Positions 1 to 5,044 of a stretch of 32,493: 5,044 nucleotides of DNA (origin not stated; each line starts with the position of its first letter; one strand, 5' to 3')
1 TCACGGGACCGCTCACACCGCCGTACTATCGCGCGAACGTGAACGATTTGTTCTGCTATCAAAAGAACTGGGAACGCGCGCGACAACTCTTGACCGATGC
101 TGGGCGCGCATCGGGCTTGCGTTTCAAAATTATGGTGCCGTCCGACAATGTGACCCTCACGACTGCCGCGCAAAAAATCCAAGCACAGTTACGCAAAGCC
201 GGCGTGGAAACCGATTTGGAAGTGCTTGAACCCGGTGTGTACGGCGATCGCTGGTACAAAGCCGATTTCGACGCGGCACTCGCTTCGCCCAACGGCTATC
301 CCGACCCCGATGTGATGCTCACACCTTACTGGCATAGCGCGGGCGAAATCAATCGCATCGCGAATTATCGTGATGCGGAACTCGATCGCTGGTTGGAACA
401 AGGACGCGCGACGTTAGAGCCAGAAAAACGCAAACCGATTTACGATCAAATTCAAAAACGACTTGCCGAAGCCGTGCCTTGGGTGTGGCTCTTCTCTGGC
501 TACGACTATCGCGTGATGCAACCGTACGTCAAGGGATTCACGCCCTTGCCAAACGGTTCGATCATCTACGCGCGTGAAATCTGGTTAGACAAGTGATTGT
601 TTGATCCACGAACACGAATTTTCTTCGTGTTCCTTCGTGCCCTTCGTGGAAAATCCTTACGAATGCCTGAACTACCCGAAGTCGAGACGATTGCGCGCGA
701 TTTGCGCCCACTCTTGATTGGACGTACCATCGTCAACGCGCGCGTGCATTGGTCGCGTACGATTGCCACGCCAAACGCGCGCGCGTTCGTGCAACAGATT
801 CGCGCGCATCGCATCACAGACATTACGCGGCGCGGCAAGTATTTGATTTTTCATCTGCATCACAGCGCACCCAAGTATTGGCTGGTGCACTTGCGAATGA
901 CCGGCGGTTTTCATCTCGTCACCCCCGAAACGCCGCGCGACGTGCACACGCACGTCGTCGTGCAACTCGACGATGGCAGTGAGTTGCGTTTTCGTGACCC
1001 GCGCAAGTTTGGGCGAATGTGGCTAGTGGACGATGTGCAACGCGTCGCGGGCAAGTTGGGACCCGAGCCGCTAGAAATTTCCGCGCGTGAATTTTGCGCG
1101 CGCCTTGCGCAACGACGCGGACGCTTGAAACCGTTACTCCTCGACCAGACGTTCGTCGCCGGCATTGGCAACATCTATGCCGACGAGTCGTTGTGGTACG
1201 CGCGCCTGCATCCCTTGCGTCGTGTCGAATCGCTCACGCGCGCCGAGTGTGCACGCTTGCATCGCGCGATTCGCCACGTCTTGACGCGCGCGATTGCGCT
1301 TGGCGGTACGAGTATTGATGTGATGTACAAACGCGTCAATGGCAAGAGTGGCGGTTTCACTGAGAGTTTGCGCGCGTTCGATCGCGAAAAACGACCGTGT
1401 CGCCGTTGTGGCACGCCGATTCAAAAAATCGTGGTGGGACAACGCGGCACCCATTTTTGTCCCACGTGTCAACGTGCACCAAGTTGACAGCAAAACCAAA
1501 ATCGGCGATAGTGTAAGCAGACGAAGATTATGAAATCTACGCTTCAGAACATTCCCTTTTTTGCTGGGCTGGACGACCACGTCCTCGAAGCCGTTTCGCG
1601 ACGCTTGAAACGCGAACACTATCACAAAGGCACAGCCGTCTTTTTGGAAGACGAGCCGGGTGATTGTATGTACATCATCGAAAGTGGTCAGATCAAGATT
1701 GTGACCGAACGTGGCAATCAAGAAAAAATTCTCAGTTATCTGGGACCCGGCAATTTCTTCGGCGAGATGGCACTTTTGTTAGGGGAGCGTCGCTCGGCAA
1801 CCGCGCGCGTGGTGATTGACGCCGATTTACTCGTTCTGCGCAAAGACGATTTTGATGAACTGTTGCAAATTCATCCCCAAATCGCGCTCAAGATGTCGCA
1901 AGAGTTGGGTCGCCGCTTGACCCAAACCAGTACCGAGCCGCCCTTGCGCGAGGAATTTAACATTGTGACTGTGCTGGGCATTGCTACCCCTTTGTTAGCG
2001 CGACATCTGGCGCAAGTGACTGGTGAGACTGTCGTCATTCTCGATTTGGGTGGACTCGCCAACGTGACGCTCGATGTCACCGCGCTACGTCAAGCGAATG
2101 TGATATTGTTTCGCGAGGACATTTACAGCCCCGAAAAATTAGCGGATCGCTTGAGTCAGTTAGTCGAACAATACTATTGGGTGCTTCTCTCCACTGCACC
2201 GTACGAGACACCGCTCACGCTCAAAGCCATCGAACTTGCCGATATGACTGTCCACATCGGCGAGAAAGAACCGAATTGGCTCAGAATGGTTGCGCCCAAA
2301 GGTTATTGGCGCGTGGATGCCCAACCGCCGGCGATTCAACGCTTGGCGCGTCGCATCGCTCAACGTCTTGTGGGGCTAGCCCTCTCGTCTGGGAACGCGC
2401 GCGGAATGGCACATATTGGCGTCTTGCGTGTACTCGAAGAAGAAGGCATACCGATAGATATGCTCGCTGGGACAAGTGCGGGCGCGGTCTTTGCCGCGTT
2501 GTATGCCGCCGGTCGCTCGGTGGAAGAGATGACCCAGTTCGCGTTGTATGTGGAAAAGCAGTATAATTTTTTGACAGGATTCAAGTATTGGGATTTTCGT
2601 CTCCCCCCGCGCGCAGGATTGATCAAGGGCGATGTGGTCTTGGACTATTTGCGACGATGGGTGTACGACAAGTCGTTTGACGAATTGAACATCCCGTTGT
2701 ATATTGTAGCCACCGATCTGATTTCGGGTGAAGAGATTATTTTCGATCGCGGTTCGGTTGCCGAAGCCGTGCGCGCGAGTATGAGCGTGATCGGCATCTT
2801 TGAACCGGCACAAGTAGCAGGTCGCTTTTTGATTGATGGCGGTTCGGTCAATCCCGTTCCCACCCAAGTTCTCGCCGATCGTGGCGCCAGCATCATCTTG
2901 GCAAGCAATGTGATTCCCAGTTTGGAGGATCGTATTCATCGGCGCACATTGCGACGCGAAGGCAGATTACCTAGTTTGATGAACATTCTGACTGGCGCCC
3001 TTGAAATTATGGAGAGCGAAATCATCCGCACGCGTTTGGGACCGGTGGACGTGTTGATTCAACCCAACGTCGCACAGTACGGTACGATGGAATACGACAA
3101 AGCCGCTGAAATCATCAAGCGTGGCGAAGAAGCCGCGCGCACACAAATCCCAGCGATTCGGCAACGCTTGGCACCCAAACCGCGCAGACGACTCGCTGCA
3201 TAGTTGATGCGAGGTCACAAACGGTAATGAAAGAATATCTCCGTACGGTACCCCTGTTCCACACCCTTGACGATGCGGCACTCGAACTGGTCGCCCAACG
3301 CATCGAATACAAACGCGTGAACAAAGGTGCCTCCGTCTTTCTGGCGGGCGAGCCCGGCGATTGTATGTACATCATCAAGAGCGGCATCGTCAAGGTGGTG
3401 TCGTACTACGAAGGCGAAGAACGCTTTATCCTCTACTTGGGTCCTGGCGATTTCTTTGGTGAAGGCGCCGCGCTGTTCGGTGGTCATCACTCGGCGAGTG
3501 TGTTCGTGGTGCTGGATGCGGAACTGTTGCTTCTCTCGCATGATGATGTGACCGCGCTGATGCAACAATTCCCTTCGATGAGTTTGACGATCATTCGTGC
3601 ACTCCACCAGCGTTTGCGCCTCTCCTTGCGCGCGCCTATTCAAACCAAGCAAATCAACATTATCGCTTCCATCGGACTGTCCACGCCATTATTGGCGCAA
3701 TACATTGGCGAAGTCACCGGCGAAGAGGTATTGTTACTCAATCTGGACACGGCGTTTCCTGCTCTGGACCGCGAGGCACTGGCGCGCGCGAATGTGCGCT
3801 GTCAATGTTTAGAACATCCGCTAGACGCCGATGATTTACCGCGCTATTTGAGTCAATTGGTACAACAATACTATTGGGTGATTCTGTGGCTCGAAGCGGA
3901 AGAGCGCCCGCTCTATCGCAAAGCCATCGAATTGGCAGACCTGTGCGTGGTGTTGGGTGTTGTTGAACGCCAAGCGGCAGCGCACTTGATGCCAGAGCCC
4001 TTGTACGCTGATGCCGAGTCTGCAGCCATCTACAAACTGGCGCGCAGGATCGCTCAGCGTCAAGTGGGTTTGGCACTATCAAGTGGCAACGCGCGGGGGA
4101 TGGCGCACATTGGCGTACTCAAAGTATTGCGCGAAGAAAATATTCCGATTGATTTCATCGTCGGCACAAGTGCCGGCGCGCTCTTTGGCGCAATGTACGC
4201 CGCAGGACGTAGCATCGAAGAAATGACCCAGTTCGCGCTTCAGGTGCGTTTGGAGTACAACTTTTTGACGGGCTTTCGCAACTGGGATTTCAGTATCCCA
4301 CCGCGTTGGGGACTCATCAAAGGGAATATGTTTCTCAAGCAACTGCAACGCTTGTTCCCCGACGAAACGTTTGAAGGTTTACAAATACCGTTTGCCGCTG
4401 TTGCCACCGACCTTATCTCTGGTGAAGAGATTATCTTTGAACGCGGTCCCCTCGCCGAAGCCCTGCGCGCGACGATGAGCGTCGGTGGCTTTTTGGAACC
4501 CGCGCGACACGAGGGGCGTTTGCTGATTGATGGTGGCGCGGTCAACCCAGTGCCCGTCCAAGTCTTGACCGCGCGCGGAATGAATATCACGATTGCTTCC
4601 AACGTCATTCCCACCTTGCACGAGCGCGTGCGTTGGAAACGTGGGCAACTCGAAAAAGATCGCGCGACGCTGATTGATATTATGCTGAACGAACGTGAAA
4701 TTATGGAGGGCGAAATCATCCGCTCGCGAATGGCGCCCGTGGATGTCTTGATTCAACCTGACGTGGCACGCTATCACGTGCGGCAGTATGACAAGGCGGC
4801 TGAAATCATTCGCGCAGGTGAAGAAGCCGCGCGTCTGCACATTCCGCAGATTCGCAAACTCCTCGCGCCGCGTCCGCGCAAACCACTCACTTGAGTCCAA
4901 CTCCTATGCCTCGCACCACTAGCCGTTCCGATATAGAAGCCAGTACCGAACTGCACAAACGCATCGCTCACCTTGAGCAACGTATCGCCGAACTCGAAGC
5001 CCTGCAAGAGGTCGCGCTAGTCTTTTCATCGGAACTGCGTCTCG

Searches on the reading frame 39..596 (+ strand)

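Call 5: search_protein_families(library=pfam, proteins=[window:39-596:+], max_evalue=0.01)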
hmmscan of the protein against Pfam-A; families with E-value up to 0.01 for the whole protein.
window:39-596:+ (185 aa): 1 family
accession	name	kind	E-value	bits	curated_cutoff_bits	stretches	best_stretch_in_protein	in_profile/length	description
PF00496.27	SBP_bac_5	-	4.1e-12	46.3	32.4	1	9-102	264-365/368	Bacterial extracellular solute-binding proteins, family 5 Middle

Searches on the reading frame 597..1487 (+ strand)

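Call 5: search_protein_families(library=pfam, proteins=[window:597-1487:+], max_evalue=0.01)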
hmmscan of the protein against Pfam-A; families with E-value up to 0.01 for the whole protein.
window:597-1487:+ (296 aa): 3 families
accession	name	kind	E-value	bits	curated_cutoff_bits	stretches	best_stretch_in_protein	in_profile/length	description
PF01149.29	Fapy_DNA_glyco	-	6.1e-37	127.3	25.5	1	23-141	1-117/117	Formamidopyrimidine-DNA glycosylase N-terminal domain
PF06831.19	H2TH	-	1e-26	93.2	34.7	1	154-241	1-90/93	Formamidopyrimidine-DNA glycosylase H2TH domain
PF06827.20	zf-FPG_IleRS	-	4.4e-12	46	21.3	1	267-293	3-29/30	Zinc finger found in FPG and IleRS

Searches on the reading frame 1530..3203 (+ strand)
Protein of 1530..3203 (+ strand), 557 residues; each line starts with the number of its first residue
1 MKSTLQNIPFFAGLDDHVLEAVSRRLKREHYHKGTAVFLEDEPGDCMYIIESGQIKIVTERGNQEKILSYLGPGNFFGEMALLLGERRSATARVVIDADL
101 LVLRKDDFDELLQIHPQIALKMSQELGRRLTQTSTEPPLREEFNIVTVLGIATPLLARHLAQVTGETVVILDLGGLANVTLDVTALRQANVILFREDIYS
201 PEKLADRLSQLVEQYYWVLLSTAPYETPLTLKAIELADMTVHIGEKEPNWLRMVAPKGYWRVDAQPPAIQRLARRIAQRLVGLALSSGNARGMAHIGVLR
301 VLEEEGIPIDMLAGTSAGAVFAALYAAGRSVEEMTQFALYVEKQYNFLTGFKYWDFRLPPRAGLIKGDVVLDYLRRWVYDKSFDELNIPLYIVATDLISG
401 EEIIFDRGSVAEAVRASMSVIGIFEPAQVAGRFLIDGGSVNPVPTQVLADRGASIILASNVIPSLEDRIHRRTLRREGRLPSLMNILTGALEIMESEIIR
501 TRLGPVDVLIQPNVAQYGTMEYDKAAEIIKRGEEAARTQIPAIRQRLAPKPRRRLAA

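Call 5: search_protein_families(library=pfam, proteins=[window:1530-3203:+], max_evalue=0.01)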
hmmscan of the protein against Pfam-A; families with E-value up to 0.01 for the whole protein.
window:1530-3203:+ (557 aa): 2 families
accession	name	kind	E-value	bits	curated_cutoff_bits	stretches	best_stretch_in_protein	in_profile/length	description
PF01734.28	Patatin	-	6.1e-32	111.8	27.7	1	283-448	1-190/191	Patatin-like phospholipase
PF00027.35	cNMP_binding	-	1.5e-25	89.4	27.5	1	29-114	2-88/89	Cyclic nucleotide-binding domain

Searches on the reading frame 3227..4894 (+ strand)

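Call 5: search_protein_families(library=pfam, proteins=[window:3227-4894:+], max_evalue=0.01)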
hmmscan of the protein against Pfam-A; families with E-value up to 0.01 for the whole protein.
window:3227-4894:+ (555 aa): 2 families
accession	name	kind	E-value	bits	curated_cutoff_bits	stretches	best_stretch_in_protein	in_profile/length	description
PF01734.28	Patatin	-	3.4e-30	106.1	27.7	1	282-447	1-190/191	Patatin-like phospholipase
PF00027.35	cNMP_binding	-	5.4e-21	74.8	27.5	1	29-114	2-88/89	Cyclic nucleotide-binding domain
